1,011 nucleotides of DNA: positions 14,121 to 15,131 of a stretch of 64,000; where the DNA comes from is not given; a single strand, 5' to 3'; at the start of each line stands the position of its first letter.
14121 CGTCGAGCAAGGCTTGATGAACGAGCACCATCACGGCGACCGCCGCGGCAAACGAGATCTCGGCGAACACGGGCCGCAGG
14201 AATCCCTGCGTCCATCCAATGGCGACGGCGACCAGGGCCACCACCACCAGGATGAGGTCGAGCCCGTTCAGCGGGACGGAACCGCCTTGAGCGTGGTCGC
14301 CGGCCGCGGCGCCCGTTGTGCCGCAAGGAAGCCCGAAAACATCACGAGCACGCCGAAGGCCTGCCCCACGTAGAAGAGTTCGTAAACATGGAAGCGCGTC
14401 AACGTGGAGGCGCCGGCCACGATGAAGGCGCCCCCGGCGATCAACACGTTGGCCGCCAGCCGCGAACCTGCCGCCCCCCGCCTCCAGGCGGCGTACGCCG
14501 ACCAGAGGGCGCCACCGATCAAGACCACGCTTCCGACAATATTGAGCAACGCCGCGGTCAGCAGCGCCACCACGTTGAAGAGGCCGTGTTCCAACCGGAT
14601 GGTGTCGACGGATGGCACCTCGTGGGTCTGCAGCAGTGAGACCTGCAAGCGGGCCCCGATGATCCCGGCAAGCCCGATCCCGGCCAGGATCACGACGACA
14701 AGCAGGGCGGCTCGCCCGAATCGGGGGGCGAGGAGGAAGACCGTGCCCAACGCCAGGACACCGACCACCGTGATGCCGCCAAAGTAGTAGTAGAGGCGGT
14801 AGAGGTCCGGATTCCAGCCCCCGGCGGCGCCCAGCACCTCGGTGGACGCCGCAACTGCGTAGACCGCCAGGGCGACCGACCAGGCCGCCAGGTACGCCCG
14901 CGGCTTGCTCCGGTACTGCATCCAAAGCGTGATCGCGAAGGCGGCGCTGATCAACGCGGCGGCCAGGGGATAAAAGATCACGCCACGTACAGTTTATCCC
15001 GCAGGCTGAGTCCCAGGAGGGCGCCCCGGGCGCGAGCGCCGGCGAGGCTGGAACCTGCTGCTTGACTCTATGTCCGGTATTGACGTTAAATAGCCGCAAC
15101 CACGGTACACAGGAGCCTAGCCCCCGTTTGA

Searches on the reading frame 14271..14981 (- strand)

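Call 49: search_protein_families(library=pfam, proteins=[window:14271-14981:-], max_evalue=0.01)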
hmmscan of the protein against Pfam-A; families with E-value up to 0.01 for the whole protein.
window:14271-14981:- (237 aa): 1 family
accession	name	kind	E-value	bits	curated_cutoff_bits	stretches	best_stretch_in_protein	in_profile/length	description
PF16927.11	HisKA_7TM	-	0.0003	21.1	28.6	1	6-215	3-211/224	N-terminal 7TM region of histidine kinase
